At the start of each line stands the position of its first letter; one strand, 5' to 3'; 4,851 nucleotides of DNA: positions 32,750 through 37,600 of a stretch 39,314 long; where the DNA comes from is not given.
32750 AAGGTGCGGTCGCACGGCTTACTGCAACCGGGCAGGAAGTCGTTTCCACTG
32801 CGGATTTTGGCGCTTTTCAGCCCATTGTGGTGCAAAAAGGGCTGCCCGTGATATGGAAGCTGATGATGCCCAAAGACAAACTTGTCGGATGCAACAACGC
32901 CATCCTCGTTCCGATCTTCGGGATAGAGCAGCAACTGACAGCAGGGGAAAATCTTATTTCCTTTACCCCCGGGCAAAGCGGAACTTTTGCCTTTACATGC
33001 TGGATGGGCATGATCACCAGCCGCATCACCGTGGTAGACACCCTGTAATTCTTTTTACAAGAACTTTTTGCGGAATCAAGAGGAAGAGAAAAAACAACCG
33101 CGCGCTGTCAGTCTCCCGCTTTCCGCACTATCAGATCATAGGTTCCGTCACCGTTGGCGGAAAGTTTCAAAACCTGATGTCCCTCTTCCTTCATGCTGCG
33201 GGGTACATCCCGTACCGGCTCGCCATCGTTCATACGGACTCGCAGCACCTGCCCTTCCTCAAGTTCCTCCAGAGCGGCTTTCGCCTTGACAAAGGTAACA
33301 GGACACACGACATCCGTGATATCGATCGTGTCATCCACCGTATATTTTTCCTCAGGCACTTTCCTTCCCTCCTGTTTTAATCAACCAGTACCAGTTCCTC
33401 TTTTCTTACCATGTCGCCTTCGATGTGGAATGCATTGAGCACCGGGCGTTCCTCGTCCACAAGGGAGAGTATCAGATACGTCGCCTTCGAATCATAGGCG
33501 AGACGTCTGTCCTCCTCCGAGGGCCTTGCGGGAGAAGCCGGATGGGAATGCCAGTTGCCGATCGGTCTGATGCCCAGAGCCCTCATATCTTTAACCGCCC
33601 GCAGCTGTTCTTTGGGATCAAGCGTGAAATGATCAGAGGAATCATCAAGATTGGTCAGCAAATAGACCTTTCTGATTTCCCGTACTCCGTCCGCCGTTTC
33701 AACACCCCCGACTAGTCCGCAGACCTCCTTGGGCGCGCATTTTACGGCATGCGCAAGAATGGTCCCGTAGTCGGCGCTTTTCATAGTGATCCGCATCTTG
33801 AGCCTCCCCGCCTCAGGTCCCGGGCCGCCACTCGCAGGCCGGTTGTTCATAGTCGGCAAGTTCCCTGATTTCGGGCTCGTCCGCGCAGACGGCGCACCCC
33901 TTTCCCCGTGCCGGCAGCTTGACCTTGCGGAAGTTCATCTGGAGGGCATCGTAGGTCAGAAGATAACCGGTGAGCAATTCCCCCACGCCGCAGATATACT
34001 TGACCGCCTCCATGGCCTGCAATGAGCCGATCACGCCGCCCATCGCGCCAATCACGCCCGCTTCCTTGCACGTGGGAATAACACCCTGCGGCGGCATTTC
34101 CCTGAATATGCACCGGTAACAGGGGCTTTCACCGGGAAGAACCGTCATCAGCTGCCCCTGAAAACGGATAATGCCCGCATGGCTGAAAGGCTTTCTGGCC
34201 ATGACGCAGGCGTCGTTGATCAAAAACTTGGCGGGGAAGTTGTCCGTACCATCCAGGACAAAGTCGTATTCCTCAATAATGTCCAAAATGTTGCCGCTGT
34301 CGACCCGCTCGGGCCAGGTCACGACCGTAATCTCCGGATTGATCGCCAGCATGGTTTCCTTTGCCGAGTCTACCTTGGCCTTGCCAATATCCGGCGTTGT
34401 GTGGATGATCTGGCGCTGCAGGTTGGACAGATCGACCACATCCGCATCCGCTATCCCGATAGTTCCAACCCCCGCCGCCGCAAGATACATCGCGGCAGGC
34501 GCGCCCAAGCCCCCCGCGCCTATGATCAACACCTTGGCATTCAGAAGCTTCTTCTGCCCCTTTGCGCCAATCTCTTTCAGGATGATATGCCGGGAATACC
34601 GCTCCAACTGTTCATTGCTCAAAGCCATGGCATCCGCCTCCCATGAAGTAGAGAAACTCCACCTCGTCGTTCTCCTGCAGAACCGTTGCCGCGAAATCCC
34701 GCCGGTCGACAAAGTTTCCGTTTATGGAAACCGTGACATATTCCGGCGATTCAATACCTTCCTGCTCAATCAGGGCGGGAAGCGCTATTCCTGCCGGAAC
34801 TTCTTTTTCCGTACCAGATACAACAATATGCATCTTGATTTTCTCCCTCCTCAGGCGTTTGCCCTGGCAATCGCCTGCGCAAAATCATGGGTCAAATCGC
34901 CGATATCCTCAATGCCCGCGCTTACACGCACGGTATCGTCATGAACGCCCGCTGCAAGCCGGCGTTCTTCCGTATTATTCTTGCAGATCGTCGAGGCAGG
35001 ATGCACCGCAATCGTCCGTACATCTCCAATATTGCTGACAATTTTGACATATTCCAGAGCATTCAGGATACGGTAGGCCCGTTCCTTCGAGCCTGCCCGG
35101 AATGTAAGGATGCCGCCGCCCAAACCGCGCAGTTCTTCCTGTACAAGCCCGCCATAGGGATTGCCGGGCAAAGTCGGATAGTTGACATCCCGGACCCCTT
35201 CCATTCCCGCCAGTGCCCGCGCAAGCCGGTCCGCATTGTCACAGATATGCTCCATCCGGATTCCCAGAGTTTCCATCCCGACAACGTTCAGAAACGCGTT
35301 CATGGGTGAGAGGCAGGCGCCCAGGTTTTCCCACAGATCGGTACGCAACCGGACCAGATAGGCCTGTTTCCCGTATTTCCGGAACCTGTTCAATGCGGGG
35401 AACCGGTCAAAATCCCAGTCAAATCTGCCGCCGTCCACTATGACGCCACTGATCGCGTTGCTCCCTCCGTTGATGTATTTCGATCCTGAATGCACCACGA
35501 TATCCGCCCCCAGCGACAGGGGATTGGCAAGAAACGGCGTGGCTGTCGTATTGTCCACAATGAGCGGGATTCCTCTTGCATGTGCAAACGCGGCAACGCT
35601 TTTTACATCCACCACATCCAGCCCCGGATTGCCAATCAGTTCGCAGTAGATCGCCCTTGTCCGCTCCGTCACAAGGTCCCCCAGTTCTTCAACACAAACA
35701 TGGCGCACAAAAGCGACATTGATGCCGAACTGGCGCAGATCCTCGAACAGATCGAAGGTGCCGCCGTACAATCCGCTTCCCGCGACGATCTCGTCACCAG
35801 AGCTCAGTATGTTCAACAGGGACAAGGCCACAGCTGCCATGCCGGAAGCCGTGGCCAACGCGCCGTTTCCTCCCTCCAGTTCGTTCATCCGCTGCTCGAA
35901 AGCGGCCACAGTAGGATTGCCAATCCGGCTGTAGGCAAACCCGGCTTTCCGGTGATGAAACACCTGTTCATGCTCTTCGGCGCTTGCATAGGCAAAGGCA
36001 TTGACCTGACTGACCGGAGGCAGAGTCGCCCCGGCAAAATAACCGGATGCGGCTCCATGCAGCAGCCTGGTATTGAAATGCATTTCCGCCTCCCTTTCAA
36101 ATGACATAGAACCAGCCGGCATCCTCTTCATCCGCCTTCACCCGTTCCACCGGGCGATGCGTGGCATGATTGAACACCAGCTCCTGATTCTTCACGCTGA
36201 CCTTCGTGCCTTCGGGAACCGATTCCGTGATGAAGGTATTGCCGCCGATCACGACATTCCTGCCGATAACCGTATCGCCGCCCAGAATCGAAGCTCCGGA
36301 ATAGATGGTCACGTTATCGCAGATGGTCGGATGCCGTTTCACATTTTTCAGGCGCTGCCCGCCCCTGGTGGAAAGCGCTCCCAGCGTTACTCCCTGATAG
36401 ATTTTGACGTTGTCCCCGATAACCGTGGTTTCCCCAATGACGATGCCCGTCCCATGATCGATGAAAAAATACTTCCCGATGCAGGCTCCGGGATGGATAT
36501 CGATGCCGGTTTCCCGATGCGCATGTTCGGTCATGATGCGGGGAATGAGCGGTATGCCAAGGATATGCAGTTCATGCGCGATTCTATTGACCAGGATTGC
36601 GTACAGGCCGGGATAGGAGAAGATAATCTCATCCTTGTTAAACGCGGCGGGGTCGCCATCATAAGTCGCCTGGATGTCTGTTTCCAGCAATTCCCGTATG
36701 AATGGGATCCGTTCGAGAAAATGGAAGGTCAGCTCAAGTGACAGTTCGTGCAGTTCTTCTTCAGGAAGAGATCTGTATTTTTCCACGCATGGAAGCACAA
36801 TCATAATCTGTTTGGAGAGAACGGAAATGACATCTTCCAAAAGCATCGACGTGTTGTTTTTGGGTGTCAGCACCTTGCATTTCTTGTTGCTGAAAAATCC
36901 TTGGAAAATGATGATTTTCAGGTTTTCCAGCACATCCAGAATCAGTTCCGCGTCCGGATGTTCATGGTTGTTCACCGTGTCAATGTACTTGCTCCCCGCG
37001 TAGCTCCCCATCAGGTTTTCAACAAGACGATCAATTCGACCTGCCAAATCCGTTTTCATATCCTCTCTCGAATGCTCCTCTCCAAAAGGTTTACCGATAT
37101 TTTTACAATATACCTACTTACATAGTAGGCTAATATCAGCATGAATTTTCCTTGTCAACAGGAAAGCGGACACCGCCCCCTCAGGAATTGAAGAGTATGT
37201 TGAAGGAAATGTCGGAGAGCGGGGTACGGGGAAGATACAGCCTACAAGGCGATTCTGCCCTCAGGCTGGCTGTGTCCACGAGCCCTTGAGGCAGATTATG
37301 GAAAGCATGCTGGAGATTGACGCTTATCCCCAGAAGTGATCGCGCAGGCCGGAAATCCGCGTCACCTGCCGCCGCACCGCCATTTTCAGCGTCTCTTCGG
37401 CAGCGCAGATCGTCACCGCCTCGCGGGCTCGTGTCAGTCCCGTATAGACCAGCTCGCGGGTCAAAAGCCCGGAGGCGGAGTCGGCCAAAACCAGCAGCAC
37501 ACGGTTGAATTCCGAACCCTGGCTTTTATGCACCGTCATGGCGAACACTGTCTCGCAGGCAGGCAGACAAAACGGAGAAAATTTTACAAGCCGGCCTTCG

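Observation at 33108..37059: Protein-thiocarboxylate sulfur-carrier pathway operon: cysE-metY-thiS-thiF-JAMM-tusA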

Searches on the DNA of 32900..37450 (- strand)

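Call 7: search_rna_families(source=window, start=32900, end=37450, threshold=evalue, max_evalue=10, show_alignments=2)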
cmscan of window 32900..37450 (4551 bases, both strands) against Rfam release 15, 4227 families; matches with E-value up to 10: 2.
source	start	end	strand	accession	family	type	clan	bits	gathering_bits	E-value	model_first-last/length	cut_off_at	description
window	34551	34584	-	RF03111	Zeta-pan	Gene; sRNA;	-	21.1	56.7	1.8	1-50/50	no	Zeta-pan RNA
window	33615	33678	-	RF02480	GlsR14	Gene; snRNA; snoRNA; CD-box;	-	17.6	90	0.89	1-68/68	no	Small nucleolar RNA GlsR14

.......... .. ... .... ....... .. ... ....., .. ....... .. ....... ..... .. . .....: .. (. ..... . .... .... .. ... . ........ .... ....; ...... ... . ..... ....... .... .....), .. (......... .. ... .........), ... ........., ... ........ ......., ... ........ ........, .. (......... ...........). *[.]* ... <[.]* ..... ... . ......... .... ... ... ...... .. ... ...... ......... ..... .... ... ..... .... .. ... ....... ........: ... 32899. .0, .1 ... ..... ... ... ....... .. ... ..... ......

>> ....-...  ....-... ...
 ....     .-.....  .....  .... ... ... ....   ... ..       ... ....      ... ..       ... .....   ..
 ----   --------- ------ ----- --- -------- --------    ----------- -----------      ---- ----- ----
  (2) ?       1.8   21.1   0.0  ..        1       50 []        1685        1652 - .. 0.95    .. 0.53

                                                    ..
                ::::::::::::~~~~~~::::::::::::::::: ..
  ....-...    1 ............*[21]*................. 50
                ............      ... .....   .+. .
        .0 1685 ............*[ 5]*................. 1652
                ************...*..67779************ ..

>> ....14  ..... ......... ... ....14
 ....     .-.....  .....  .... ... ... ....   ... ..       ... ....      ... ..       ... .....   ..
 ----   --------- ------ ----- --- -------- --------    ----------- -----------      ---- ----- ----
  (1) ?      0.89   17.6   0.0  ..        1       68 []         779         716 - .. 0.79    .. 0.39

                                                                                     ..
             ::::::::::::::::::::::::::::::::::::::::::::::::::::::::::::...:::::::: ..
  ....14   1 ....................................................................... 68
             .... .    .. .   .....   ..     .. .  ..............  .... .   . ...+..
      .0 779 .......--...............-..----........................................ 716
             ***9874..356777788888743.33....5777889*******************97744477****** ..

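Call 31: search_rna_families(sources=[L001, L002, L003, L009, L011, L013], threshold=gathering)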
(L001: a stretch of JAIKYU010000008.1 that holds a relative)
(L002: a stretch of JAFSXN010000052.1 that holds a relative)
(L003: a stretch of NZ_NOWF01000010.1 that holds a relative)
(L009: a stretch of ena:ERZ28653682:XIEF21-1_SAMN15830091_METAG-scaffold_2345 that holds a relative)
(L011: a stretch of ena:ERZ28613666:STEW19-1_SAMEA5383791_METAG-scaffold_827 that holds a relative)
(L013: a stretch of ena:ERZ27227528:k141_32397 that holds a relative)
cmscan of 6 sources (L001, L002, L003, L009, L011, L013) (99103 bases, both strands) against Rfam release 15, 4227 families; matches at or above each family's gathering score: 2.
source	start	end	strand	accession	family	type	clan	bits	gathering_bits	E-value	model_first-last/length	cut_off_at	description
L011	16068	16238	+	RF00050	FMN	Cis-reg; riboswitch;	-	95.4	66.2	1.5e-20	1-138/138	no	FMN riboswitch aptamer (RFN element)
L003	6729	6839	+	RF00162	SAM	Cis-reg; riboswitch;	CL00012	94.5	44.4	3e-21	1-108/108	no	SAM riboswitch aptamer (S box leader)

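Call 60: search_rna_families(sources=[L053, L036, L082, L037, L017, L020, L032], threshold=gathering)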
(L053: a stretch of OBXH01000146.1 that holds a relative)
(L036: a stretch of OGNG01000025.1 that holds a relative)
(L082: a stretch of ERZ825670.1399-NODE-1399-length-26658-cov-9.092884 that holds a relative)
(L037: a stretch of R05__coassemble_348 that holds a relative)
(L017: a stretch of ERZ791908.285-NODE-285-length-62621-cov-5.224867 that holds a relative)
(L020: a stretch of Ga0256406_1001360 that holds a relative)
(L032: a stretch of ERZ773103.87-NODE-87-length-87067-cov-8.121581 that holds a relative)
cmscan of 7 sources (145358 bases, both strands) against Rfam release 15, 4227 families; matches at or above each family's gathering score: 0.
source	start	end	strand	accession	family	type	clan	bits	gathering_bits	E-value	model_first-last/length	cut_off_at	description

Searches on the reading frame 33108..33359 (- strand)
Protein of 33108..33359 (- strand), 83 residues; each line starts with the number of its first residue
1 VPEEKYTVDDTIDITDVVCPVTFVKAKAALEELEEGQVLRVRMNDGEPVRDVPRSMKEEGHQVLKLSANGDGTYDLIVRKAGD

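Call 5: search_protein_families(library=pfam, proteins=[window:33108-33359:-], max_evalue=0.01)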
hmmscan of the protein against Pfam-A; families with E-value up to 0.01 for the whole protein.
window:33108-33359:- (83 aa): 2 families
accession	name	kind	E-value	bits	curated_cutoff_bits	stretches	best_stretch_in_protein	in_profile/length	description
PF01206.22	TusA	-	9.2e-21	73.9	28.6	1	11-80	2-70/70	Sulfurtransferase TusA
PF00364.28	Biotin_lipoyl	-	0.01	16.1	22.1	0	6-49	21-64/73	Biotin-requiring enzyme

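Call 6: search_protein_families(library=ncbifam, proteins=[window:33108-33359:-], max_evalue=0.01)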
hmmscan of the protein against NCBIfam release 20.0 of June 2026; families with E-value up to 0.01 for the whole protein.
window:33108-33359:- (83 aa): 4 families
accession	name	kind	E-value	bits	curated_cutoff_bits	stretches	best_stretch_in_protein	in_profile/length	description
NF041048.1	TusA_like_YeeD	exception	9.1e-09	34.9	147.5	1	12-80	4-72/72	thiosulfate utilization sulfurtransferase TsuB/YeeD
NF008242.0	PRK11018.1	equivalog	1.9e-08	33.8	79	1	5-71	4-70/78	sulfurtransferase-like selenium metabolism protein YedF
NF001423.0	PRK00299.1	equivalog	1.2e-06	28.3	78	1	4-81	4-80/82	sulfurtransferase TusA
TIGR03527.1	selenium_YedF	equivalog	5.9e-05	23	110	1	12-79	1-67/194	sulfurtransferase-like selenium metabolism protein YedF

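Call 70: search_solved_structures(query=window:33108-33359:-, max_evalue=0.001)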
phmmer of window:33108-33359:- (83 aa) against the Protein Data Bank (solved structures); distinct sequences matched with E-value up to 0.001: 3.
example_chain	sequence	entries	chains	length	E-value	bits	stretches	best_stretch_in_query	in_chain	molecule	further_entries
1jdq_A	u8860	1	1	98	9.4e-09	38.8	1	5-78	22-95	HYPOTHETICAL PROTEIN TM0983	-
8k1r_B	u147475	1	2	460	3.1e-06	30.8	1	5-79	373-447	Spirochaeta thermophila YeeE(TsuA)-YeeD(TsuB),UPF0033 domain-containing protein, SirA-like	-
8j4c_B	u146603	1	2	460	5.8e-06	29.9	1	5-79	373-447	Spirochaeta thermophila YeeE(TsuA)-YeeD(TsuB),UPF0033 domain-containing protein, SirA-like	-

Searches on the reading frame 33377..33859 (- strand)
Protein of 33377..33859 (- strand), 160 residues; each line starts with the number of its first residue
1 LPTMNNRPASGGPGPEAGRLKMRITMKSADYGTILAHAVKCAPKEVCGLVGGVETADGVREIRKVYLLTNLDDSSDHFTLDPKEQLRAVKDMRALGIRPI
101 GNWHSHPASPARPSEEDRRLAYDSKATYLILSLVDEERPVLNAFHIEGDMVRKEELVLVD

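Call 5: search_protein_families(library=pfam, proteins=[window:33377-33859:-], max_evalue=0.01)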
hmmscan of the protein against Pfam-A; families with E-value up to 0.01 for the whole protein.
window:33377-33859:- (160 aa): 2 families
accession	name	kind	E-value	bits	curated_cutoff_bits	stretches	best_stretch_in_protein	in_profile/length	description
PF14464.11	Prok-JAB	-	7e-23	81.1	25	1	33-135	7-104/114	Prokaryotic homologs of the JAB domain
PF01398.27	JAB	-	0.00057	20.1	22.5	1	33-117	15-104/117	JAB1/Mov34/MPN/PAD-1 ubiquitin protease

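Call 6: search_protein_families(library=ncbifam, proteins=[window:33377-33859:-], max_evalue=0.01)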
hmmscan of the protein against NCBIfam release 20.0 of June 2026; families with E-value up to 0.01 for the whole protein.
window:33377-33859:- (160 aa): 2 families
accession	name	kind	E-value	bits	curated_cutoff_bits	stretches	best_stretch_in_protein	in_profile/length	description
NF041370.1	desamp_Halo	equivalog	3.9e-22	78.6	130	1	25-156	2-131/133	desampylase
NF058523.1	6A-MBL_cap2_3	equivalog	5.1e-07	28.6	320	1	83-122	609-648/665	anti-phage 6A-MBL system cap2_3 protein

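Call 68: search_solved_structures(query=window:33377-33796:-, max_evalue=0.001)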
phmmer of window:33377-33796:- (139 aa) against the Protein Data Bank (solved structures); distinct sequences matched with E-value up to 0.001: 5.
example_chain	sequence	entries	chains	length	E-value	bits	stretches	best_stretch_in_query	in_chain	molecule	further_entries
2kks_A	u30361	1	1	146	8.6e-39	135.9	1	4-137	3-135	Uncharacterized protein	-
2kcq_A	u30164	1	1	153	1.9e-09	40.9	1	13-129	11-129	Mov34/MPN/PAD-1 family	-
5lda_A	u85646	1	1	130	1.2e-06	31.9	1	15-98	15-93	JAMM1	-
5ld9_A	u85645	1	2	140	1.5e-06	31.6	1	15-98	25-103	JAMM1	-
5cw3_A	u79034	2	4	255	0.00021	24.6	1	4-99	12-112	BRCA1/BRCA2-containing complex subunit 3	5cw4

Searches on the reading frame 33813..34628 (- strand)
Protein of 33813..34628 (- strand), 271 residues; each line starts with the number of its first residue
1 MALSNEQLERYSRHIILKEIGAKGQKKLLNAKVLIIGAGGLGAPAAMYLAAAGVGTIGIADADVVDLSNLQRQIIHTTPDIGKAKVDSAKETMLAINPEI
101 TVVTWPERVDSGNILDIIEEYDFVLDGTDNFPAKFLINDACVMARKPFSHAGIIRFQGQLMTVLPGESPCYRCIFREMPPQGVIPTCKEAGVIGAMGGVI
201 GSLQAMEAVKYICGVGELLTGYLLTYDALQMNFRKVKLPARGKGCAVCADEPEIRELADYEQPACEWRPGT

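Call 5: search_protein_families(library=pfam, proteins=[window:33813-34628:-], max_evalue=0.01)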
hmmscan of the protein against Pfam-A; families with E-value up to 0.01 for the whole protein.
window:33813-34628:- (271 aa): 3 families
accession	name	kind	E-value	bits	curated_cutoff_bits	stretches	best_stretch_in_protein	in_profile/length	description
PF00899.27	ThiF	-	1e-84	283.9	28.1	1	11-246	1-237/238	ThiF family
PF03721.20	UDPG_MGDP_dh_N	-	0.0004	20.4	27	0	32-77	2-46/187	UDP-glucose/GDP-mannose dehydrogenase family, NAD binding domain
PF01488.26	Shikimate_DH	-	0.0046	17.5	24.3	1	25-72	7-54/138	Shikimate / quinate 5-dehydrogenase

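Call 6: search_protein_families(library=ncbifam, proteins=[window:33813-34628:-], max_evalue=0.01)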
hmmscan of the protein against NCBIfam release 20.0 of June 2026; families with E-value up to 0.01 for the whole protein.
window:33813-34628:- (271 aa): 27 families (the best 25 are shown)
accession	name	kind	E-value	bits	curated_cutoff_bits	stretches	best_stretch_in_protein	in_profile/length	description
NF006444.0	PRK08762.1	equivalog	6.3e-110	367.4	449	1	3-262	120-381/387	molybdopterin-synthase adenylyltransferase MoeB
NF047750.1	SAMPActivE1UbaA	equivalog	2.2e-97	325.6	450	1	2-260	4-259/270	SAMP-activating enzyme E1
NF005902.0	PRK07878.1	equivalog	9.7e-94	314.4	647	1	2-262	14-271/392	adenylyltransferase/sulfurtransferase MoeZ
NF005646.0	PRK07411.1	equivalog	4.8e-92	309.1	633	1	2-262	10-263/390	molybdopterin-synthase adenylyltransferase MoeB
NF004281.0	PRK05690.1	subfamily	1.8e-89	299.2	266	1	2-249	4-249/250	molybdopterin-synthase adenylyltransferase MoeB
TIGR02356.1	adenyl_thiF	equivalog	2.1e-80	268.9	275.25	1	10-212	1-203/203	thiazole biosynthesis adenylyltransferase ThiF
NF004111.0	PRK05600.1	equivalog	2.9e-68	230.7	437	1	1-240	12-254/371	ThiF family adenylyltransferase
TIGR02355.1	moeB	equivalog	3.6e-67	226.3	376.55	1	9-248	3-240/240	molybdopterin-synthase adenylyltransferase MoeB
NF009123.0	PRK12475.1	subfamily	4.9e-52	177.3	510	1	9-260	3-255/338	MoeB/ThiF family adenylyltransferase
NF006204.0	PRK08328.1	equivalog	1.8e-50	171.7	339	1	3-235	2-228/231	hypothetical protein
NF006395.0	PRK08644.1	equivalog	3.7e-29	101.9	159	1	15-143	15-142/215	sulfur carrier protein ThiS adenylyltransferase ThiF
NF006077.0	PRK08223.1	equivalog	2e-22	79.5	266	1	20-132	18-130/296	hypothetical protein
TIGR02354.1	thiF_fam2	equivalog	3e-21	76.2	152.2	1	21-142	12-132/200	thiamine biosynthesis protein ThiF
TIGR01408.1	Ube1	subfamily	6.3e-20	70.5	750.05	1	18-187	407-583/1008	ubiquitin-activating enzyme E1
NF011424.0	PRK14851.1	subfamily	6.2e-18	64.1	1170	1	9-132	24-145/679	hypothetical protein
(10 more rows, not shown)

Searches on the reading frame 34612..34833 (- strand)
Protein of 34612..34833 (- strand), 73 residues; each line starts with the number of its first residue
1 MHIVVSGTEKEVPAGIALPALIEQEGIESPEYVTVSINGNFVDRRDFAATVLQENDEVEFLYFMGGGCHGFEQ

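Call 5: search_protein_families(library=pfam, proteins=[window:34612-34833:-], max_evalue=0.01)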
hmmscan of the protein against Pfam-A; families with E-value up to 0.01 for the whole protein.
window:34612-34833:- (73 aa): 1 family
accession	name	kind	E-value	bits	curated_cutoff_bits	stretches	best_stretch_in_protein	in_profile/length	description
PF02597.26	ThiS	-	2.4e-11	44.5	22.5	1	8-67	14-76/76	ThiS family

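Call 6: search_protein_families(library=ncbifam, proteins=[window:34612-34833:-], max_evalue=0.01)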
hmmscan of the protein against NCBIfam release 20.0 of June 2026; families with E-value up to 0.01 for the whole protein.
window:34612-34833:- (73 aa): 2 families
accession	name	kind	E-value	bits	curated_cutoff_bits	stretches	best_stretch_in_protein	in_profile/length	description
TIGR01683.1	thiS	equivalog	4.2e-16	59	37.45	1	3-67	1-64/64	sulfur carrier protein ThiS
TIGR01687.1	moaD_arch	subfamily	0.0034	17.9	49.5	1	24-67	47-88/88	MoaD family protein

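Call 69: search_solved_structures(query=window:34612-34833:-, max_evalue=0.01)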
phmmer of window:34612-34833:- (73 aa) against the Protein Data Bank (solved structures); distinct sequences matched with E-value up to 0.01: 1.
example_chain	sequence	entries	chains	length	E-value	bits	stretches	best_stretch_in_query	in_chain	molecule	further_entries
2k5p_A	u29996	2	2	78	1.5e-10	44.2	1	16-67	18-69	thiamine-biosynthesis protein | Thiamine-biosynthesis protein ThiS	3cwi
